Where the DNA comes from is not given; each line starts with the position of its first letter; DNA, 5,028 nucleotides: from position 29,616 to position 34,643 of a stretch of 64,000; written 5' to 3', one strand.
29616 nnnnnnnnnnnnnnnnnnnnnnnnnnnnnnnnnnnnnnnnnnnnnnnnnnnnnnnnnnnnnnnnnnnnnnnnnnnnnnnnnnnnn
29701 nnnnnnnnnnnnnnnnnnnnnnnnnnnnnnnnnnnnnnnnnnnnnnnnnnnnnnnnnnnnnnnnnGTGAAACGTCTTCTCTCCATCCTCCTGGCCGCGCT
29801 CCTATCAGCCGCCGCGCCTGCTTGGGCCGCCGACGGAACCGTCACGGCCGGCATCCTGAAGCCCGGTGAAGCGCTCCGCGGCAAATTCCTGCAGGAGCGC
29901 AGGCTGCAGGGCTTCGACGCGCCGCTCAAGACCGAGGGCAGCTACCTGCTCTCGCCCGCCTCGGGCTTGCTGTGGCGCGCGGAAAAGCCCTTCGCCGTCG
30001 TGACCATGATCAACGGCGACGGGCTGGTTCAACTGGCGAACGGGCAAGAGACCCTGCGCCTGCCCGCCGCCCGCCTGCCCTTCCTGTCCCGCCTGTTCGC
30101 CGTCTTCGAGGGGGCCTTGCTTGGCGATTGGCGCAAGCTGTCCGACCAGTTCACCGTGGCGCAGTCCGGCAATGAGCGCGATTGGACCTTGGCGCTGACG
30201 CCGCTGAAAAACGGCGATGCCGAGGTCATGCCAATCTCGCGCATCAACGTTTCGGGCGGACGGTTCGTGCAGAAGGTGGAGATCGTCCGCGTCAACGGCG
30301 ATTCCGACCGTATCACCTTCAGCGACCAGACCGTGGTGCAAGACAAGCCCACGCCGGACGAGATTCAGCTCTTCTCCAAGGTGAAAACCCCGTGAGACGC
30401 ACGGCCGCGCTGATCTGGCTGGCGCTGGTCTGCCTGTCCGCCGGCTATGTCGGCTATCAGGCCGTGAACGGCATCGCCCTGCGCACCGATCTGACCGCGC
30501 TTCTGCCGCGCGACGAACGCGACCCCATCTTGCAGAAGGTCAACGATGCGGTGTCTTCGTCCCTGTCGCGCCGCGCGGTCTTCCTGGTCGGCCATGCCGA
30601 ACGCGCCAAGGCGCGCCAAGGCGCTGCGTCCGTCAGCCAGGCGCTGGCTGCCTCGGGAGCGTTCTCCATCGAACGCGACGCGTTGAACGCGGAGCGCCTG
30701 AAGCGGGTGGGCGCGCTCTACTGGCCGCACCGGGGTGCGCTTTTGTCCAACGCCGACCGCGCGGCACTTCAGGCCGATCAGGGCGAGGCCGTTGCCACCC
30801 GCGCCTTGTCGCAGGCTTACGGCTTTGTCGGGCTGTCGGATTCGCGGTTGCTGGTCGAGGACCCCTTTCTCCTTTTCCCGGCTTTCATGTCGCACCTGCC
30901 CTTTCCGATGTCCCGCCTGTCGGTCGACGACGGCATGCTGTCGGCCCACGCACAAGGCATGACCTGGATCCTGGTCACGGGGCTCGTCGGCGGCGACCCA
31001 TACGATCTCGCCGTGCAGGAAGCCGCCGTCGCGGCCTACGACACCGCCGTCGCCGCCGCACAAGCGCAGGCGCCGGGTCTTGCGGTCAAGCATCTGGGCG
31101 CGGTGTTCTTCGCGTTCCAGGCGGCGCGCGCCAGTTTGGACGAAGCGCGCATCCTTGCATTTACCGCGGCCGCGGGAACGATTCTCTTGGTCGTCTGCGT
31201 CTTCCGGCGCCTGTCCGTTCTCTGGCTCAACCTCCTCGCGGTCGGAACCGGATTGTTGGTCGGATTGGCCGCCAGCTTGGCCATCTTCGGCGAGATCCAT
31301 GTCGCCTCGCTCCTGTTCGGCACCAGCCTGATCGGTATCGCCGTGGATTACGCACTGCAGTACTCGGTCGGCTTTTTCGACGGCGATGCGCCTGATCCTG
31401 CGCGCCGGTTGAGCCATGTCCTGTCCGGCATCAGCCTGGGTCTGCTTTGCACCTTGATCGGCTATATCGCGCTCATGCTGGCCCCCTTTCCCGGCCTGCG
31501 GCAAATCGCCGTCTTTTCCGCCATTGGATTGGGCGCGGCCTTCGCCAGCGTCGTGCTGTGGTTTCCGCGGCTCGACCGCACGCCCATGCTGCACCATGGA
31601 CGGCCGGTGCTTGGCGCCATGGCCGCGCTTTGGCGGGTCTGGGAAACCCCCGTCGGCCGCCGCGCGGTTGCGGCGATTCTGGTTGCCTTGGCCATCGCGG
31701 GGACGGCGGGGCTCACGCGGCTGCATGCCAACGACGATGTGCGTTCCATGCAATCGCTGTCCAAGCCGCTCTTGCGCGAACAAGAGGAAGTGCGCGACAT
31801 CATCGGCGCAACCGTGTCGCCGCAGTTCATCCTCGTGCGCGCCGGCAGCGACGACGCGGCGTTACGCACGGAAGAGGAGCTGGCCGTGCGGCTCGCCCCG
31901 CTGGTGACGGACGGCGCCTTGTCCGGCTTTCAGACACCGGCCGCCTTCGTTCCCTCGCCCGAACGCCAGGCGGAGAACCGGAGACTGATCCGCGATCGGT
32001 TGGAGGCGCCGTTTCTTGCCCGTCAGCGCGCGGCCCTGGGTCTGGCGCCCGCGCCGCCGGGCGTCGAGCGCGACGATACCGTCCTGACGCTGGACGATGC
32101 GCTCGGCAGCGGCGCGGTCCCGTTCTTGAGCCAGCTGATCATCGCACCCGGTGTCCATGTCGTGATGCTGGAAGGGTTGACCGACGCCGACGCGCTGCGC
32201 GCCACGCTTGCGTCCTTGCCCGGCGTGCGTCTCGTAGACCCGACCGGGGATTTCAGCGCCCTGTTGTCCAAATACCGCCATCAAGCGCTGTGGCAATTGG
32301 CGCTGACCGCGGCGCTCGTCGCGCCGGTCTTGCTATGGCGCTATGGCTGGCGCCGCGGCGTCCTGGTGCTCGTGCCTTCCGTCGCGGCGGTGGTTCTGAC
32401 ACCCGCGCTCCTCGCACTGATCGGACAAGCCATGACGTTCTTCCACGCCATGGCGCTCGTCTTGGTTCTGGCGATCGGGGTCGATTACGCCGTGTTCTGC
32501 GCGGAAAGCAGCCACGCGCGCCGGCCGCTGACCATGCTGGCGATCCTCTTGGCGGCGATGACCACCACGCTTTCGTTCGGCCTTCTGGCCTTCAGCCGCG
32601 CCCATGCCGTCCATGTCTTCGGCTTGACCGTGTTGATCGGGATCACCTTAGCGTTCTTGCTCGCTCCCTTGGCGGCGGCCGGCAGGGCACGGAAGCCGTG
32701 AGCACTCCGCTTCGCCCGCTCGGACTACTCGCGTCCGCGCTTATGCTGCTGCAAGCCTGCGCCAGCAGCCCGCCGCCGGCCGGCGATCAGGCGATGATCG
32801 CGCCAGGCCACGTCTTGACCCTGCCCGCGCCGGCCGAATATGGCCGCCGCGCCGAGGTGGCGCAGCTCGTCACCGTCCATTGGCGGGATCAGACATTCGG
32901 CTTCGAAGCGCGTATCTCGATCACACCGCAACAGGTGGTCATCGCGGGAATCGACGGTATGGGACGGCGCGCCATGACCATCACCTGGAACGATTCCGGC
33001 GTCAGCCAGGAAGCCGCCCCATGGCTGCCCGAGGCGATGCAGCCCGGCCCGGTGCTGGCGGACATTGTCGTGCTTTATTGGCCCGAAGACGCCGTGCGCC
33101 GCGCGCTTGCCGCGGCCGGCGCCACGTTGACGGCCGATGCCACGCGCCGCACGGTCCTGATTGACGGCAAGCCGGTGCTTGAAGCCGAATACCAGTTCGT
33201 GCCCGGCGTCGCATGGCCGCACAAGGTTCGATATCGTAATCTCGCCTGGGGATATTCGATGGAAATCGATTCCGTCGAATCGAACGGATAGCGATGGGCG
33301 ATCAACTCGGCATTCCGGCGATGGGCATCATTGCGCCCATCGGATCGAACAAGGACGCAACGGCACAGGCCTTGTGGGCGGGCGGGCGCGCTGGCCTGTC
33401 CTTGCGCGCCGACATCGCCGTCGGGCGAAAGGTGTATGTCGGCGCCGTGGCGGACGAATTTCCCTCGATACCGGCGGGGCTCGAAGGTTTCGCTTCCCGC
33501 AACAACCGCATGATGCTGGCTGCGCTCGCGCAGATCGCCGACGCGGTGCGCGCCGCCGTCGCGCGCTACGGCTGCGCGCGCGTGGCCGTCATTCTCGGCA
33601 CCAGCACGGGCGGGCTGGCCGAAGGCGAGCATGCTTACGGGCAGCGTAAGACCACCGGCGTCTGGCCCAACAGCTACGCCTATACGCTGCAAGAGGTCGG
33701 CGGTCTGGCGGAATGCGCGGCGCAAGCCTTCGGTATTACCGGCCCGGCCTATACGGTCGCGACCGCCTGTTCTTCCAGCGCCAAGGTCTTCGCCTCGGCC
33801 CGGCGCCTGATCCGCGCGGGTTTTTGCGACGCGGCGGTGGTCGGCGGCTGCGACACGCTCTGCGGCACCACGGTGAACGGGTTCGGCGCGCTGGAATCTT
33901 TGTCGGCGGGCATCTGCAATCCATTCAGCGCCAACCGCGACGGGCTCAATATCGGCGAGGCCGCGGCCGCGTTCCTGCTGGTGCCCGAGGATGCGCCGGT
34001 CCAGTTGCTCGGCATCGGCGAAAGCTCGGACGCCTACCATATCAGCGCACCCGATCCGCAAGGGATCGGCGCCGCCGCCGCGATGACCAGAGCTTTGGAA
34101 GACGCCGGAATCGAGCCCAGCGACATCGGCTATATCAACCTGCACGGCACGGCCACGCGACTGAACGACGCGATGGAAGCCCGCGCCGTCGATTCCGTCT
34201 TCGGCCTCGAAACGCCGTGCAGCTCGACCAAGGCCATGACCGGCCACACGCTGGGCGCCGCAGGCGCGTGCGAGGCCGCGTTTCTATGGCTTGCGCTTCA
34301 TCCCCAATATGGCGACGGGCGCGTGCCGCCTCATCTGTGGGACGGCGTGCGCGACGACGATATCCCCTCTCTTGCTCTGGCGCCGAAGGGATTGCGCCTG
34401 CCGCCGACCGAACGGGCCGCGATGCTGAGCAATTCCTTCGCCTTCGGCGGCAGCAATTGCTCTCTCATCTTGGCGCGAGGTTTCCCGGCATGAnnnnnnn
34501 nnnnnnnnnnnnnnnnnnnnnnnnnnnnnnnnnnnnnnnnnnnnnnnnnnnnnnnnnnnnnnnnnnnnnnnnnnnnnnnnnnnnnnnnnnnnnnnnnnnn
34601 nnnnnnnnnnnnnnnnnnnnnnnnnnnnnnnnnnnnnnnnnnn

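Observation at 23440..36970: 16-gene, fully translationally coupled aryl-polyene-like (ApeC-ApeR order) lipid biosynthesis and export operon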

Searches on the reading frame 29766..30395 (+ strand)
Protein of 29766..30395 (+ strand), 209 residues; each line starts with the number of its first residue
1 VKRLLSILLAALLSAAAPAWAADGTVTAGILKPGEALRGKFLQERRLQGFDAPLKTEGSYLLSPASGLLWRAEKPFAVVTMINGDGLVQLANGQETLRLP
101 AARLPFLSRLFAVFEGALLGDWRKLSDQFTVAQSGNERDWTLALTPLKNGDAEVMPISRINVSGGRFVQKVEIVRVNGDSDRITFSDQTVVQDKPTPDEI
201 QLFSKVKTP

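Call 5: search_protein_families(library=pfam, proteins=[window:29766-30395:+], max_evalue=0.01)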
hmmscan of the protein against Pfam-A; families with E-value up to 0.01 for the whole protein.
window:29766-30395:+ (209 aa): 2 families
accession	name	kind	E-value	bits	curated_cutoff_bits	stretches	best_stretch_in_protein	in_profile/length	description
PF19574.5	LolA_3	-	7e-11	42.2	23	1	33-180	18-164/192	Outer membrane lipoprotein carrier protein LolA-like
PF03548.22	LolA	-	0.0025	18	23.6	1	36-192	5-155/165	Outer membrane lipoprotein carrier protein LolA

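Call 7: search_protein_families(library=ncbifam, proteins=[window:29766-30395:+], max_evalue=0.001)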
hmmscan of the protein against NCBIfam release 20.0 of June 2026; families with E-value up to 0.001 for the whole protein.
window:29766-30395:+ (209 aa): 2 families
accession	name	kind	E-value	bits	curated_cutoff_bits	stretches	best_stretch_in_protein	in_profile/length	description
NF053544.1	LolA2_flexi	equivalog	4.8e-08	32.6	125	1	36-190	44-197/208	flexirubin biosynthesis/transport protein LolA2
TIGR00547.2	lolA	equivalog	1.2e-05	24.9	112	1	7-190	4-180/202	outer membrane lipoprotein periplasmic chaperone LolA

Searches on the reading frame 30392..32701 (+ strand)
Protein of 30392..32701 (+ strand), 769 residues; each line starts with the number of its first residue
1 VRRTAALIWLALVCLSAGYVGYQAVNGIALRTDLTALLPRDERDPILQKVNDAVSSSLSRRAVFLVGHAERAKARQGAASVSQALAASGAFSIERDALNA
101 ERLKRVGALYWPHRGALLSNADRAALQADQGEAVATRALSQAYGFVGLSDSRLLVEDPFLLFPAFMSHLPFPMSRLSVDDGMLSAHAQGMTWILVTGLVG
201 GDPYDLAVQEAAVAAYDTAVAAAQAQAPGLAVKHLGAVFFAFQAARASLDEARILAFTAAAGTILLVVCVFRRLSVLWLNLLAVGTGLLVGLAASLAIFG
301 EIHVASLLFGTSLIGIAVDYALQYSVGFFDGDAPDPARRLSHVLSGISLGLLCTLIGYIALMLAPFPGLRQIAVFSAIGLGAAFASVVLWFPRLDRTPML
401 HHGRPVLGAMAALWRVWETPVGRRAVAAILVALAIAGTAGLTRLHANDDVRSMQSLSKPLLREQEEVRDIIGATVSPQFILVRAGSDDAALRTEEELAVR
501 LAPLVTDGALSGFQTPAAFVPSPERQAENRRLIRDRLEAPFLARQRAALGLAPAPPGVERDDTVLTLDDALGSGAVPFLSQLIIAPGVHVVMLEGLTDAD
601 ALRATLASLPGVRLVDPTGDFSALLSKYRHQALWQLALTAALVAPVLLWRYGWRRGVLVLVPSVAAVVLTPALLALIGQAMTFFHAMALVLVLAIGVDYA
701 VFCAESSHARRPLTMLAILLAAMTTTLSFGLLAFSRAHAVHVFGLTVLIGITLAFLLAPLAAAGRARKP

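Call 5: search_protein_families(library=pfam, proteins=[window:30392-32701:+], max_evalue=0.01)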
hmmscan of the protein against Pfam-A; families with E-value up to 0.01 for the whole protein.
window:30392-32701:+ (769 aa): 0 families

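Call 7: search_protein_families(library=ncbifam, proteins=[window:30392-32701:+], max_evalue=0.001)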
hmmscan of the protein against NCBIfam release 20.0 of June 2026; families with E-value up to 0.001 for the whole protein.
window:30392-32701:+ (769 aa): 2 families
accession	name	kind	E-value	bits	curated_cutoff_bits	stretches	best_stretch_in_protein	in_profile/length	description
TIGR03480.1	HpnN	hypoth_equivalog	8.6e-15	53.8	751.85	2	180-446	200-471/862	hopanoid biosynthesis associated RND transporter like protein HpnN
TIGR00921.1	2A067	subfamily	3.2e-08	32.1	351.9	1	635-758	197-335/733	hydrophobe/amphiphile efflux-3 (HAE3) family transporter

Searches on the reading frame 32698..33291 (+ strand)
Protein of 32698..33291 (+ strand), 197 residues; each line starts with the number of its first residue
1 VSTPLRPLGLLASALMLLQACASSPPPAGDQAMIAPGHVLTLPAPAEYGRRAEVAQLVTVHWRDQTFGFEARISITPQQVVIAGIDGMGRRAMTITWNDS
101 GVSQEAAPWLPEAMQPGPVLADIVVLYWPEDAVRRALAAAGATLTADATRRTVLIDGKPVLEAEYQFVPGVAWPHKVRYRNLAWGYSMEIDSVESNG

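Call 5: search_protein_families(library=pfam, proteins=[window:32698-33291:+], max_evalue=0.01)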
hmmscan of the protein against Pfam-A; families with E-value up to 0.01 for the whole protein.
window:32698-33291:+ (197 aa): 1 family
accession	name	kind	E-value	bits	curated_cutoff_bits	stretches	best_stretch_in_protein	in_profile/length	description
PF11659.14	DUF3261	-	3.8e-30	105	22.3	1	54-194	2-137/137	Protein of unknown function (DUF3261)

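Call 7: search_protein_families(library=ncbifam, proteins=[window:32698-33291:+], max_evalue=0.001)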
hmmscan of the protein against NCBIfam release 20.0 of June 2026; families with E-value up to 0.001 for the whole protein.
window:32698-33291:+ (197 aa): 0 families

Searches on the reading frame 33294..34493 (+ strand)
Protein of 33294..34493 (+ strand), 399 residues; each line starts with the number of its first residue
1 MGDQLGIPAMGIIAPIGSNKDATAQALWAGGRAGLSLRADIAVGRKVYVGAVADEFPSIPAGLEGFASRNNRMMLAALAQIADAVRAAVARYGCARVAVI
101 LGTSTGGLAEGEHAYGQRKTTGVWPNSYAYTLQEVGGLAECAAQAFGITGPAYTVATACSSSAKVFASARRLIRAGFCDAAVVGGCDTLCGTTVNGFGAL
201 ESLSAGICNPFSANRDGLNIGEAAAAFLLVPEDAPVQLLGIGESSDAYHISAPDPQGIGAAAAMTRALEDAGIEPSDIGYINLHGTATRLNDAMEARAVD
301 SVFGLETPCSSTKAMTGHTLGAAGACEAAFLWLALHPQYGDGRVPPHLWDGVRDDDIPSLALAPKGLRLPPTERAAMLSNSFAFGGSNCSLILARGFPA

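Call 5: search_protein_families(library=pfam, proteins=[window:33294-34493:+], max_evalue=0.01)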
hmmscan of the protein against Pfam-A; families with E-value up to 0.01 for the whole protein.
window:33294-34493:+ (399 aa): 3 families
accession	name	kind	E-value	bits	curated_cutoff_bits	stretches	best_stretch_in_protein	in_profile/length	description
PF02801.28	Ketoacyl-synt_C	-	8.8e-30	103.6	20.8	1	238-338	4-110/119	Beta-ketoacyl synthase, C-terminal domain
PF00109.32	ketoacyl-synt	-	3.3e-24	86.3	20.8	1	7-231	6-248/252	Beta-ketoacyl synthase, N-terminal domain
PF00108.29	Thiolase_N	-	6.1e-07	29.5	26.4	1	141-189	65-115/260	Thiolase, N-terminal domain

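Call 7: search_protein_families(library=ncbifam, proteins=[window:33294-34493:+], max_evalue=0.001)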
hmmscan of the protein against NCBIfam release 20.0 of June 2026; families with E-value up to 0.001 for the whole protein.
window:33294-34493:+ (399 aa): 23 families
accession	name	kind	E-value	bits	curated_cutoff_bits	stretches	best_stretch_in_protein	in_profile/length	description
NF006618.0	PRK09185.1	subfamily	3.3e-153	510.4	407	1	4-395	4-392/394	beta-ketoacyl-ACP synthase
TIGR03150.1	fabF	equivalog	8.9e-63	212.4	493.75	1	8-393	6-406/407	beta-ketoacyl-ACP synthase II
NF005589.0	PRK07314.1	subfamily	6.9e-61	206.2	387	1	7-395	8-411/413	beta-ketoacyl-ACP synthase II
NF004970.0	PRK06333.1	subfamily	3.1e-50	171.2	525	1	7-395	8-421/424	beta-ketoacyl-ACP synthase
NF006587.0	PRK09116.1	equivalog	1.7e-49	168.7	470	1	98-395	102-406/408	beta-ketoacyl-ACP synthase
NF004618.0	PRK05952.1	equivalog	1.5e-45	155.8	455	1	54-395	40-382/384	beta-ketoacyl-ACP synthase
NF058662.1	cispenta_AmcF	equivalog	3.6e-45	154.6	325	1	10-394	7-368/369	cispentacin biosynthesis acyltransferase subunit AmcF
NF005076.0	PRK06501.1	equivalog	7.7e-44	150.2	629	1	133-395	149-422/425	beta-ketoacyl-ACP synthase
NF006274.0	PRK08439.1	equivalog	3.8e-43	147.8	621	1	9-394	8-404/406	beta-ketoacyl-ACP synthase II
NF005916.1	PRK07910.1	equivalog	5.2e-39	134.3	560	1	95-394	106-416/418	KasA/KasB family beta-ketoacyl-ACP synthase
NF006434.0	PRK08722.1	equivalog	1e-35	123.4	759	1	9-394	10-412/414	beta-ketoacyl-ACP synthase II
NF005935.0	PRK07967.1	equivalog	5e-35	121.1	630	1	7-395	6-403/406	beta-ketoacyl-ACP synthase I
NF005490.0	PRK07103.1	equivalog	2.6e-31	109.1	445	1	6-395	7-412/414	polyketide beta-ketoacyl:acyl carrier protein synthase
NF053555.1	prodigi_MBC_PigJ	equivalog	3.1e-22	78.7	900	1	137-394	491-757/759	prodigiosin MBC biosynthesis protein PigJ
NF045894.1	PKS_plus_SDR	equivalog_domain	3.4e-18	64.7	1740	1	139-326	153-356/1515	type I polyketide synthase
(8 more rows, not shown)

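Call 16: search_solved_structures(query=window:33294-34493:+, max_evalue=1e-20, show_alignments=1)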
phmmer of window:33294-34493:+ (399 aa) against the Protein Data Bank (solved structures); distinct sequences matched with E-value up to 1e-20: 71 (the best 60 are shown).
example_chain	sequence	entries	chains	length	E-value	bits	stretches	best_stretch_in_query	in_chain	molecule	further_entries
6qsp_A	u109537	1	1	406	8e-103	347.8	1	7-394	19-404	Beta-ketoacyl synthase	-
7f28_B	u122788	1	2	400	3.3e-88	299.7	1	14-393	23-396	Putative 3-oxoacyl-[ACP] synthase FabV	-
6okg_A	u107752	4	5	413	4.6e-45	157.7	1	7-393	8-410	3-oxoacyl-[acyl-carrier-protein] synthase 2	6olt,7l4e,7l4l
1b3n_A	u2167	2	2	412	4.6e-45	157.6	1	7-393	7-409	PROTEIN (KETOACYL ACYL CARRIER PROTEIN SYNTHASE 2) | BETA-KETOACYL ACP SYNTHASE II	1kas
2gfw_A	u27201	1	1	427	5.3e-45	157.5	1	7-393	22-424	3-oxoacyl-[acyl-carrier-protein] synthase 2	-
1j3n_A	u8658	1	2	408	1.3e-44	156.2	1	7-393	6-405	3-oxoacyl-(acyl-carrier protein) synthase II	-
2gfy_A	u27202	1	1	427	5.6e-44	154.1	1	7-393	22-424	3-oxoacyl-[acyl-carrier-protein] synthase 2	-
3hnz_A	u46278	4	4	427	1.1e-43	153.2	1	7-393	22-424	3-oxoacyl-[acyl-carrier-protein] synthase 2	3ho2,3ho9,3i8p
9lpl_A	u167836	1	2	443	1.4e-43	152.7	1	7-394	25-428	3-oxoacyl-[acyl-carrier-protein] synthase 2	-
2gfv_A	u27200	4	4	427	1.8e-43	152.4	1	7-393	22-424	3-oxoacyl-[acyl-carrier-protein] synthase 2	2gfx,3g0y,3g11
4qav_A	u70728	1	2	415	4e-43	151.3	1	74-395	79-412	3-oxoacyl-[acyl-carrier-protein] synthase 2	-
4r8e_A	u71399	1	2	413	4.1e-43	151.2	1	7-393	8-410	3-oxoacyl-[acyl-carrier-protein] synthase 2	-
3o04_A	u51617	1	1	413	4.2e-43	151.2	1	60-395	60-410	beta-keto-acyl carrier protein synthase II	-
5sxo_A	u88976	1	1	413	5.3e-43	150.9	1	60-395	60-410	3-oxoacyl-[acyl-carrier-protein] synthase 2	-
9s5h_B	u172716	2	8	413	8.8e-43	150.1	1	4-394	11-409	3-oxoacyl-(Acyl-carrier-protein) synthase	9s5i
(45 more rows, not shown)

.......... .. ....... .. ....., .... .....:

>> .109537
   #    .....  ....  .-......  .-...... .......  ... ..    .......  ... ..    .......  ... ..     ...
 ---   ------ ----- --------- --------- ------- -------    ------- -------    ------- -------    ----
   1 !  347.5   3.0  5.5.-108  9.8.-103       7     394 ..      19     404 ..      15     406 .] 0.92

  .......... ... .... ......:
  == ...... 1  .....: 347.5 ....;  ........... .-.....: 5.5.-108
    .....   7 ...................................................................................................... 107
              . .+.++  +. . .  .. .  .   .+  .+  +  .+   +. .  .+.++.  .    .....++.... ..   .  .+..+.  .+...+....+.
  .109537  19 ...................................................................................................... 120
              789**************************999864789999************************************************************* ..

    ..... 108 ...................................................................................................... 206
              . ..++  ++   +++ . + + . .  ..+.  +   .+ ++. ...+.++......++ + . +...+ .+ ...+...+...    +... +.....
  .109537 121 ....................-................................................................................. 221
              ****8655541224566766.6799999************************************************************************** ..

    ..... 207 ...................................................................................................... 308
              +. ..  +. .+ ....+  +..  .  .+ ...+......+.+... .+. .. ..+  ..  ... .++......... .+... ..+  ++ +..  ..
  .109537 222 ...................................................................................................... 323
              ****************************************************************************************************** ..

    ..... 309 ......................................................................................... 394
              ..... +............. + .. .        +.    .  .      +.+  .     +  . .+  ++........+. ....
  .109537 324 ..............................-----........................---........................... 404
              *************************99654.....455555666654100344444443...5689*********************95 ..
